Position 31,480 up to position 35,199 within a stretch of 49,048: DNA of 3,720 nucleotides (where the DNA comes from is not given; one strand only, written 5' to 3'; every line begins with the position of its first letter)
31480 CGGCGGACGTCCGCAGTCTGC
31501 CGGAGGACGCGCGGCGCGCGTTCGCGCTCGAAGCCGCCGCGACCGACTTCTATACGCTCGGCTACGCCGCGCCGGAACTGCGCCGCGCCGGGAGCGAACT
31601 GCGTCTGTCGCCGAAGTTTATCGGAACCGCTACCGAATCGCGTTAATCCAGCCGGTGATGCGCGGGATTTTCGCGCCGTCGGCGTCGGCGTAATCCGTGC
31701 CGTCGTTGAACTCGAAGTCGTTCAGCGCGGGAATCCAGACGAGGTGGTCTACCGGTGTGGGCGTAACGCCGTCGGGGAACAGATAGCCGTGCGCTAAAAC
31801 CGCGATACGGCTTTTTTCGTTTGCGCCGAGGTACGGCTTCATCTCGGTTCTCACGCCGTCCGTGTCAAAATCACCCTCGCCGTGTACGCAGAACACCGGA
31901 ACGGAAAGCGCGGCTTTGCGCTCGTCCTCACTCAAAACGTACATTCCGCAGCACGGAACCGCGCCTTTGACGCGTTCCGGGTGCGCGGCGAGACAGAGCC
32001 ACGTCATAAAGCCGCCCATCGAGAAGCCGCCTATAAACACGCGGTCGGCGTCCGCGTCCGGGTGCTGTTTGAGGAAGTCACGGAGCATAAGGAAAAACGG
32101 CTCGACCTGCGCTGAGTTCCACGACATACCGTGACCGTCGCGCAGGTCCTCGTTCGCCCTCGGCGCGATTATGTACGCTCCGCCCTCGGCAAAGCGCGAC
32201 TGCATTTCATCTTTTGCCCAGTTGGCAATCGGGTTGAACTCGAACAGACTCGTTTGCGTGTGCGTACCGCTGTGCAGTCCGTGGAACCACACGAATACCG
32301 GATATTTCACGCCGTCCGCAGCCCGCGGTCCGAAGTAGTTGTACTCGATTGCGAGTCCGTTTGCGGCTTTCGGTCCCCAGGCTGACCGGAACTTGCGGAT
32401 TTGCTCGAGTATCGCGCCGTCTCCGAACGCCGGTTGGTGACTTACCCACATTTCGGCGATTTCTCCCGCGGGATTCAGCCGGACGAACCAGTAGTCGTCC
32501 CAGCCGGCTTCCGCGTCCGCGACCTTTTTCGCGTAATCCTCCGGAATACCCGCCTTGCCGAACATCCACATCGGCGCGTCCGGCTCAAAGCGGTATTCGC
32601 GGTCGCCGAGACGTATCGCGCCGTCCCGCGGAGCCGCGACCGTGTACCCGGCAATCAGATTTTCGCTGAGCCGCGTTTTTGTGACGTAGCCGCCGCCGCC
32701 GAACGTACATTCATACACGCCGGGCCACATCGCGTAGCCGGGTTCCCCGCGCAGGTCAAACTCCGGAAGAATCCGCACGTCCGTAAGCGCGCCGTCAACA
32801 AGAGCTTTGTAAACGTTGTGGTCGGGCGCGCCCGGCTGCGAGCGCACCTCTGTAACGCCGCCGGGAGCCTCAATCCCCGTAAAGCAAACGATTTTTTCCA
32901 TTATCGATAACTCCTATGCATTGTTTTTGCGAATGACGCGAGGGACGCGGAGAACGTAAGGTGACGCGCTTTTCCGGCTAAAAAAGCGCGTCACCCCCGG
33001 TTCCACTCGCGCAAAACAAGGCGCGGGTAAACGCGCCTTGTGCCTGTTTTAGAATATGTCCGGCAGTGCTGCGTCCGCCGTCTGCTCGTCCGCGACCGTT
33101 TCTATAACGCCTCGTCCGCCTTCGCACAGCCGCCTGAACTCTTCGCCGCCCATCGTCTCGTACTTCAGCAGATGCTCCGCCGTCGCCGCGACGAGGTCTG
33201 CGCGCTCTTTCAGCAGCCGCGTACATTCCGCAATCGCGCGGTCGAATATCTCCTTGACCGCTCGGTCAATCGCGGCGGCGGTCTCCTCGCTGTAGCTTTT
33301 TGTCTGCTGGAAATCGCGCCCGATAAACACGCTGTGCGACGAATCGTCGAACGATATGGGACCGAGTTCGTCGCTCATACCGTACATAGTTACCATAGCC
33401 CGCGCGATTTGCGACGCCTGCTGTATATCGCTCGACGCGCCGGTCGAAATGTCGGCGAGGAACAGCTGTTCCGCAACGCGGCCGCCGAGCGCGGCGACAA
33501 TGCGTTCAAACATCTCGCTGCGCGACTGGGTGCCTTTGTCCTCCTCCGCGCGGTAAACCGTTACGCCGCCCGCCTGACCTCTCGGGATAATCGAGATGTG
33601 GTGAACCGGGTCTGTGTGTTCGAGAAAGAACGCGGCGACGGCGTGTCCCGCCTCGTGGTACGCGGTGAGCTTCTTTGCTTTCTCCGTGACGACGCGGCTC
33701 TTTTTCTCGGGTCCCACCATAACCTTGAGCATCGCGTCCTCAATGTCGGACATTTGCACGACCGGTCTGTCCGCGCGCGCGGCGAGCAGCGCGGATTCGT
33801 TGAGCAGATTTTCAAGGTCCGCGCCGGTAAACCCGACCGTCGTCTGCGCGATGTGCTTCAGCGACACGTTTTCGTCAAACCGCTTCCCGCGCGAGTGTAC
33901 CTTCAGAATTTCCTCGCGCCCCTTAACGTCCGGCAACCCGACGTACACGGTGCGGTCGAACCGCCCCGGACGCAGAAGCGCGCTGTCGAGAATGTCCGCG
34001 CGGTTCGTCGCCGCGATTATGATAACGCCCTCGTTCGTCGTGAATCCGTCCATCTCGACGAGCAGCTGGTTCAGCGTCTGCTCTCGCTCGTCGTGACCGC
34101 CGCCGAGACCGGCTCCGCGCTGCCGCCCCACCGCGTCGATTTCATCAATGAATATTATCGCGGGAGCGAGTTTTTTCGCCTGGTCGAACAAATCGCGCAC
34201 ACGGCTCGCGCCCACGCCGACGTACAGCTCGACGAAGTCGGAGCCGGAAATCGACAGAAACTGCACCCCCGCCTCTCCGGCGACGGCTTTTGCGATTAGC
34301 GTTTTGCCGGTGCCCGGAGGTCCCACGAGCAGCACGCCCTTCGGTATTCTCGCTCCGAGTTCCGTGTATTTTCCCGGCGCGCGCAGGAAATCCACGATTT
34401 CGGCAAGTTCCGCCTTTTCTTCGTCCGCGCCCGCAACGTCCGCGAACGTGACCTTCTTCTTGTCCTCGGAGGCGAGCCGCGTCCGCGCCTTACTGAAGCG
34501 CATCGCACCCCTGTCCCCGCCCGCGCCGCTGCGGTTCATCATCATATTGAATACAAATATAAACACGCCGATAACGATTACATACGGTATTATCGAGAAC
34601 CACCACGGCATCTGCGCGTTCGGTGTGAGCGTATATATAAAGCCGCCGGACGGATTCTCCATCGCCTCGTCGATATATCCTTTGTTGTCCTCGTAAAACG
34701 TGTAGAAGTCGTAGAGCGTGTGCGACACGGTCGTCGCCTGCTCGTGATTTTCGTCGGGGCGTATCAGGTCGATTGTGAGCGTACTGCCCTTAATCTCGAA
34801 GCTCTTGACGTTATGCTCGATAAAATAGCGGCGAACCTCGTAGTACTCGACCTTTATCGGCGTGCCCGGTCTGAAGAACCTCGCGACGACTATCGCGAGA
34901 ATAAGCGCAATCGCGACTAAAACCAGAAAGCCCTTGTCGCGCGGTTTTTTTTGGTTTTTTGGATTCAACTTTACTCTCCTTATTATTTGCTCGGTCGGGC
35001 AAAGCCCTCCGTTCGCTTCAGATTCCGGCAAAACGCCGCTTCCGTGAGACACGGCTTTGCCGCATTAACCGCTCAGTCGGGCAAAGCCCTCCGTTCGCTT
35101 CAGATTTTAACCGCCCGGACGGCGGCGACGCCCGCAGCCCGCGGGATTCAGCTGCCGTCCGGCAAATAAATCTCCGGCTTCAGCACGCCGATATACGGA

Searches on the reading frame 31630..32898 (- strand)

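Call 84: search_protein_families(library=pfam, proteins=[window:31630-32898:-], max_evalue=0.00001)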
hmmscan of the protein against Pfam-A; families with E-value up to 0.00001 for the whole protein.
window:31630-32898:- (422 aa): 3 families
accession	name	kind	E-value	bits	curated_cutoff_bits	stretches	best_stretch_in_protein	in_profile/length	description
PF01738.24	DLH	-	8.1e-08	32.6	21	1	261-346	72-157/217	Dienelactone hydrolase family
PF02230.22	Abhydrolase_2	-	3.5e-07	30.7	23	1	282-344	102-168/217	Phospholipase/Carboxylesterase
PF00326.27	Peptidase_S9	-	1.3e-06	28.5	22.6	1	260-326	40-105/213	Prolyl oligopeptidase family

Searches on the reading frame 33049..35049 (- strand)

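Call 84: search_protein_families(library=pfam, proteins=[window:33049-35049:-], max_evalue=0.00001)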
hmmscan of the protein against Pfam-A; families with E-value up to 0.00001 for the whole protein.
window:33049-35049:- (666 aa): 3 families
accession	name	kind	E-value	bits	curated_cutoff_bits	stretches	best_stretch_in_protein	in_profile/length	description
PF01434.24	Peptidase_M41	-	1.5e-64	217.9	29.9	1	452-641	1-191/191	Peptidase family M41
PF00004.35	AAA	-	9.9e-47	159.1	21.2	1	239-371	1-130/131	ATPase family associated with various cellular activities (AAA)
PF17862.7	AAA_lid_3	-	2.5e-13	49.7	27.2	1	394-438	1-45/45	AAA+ lid domain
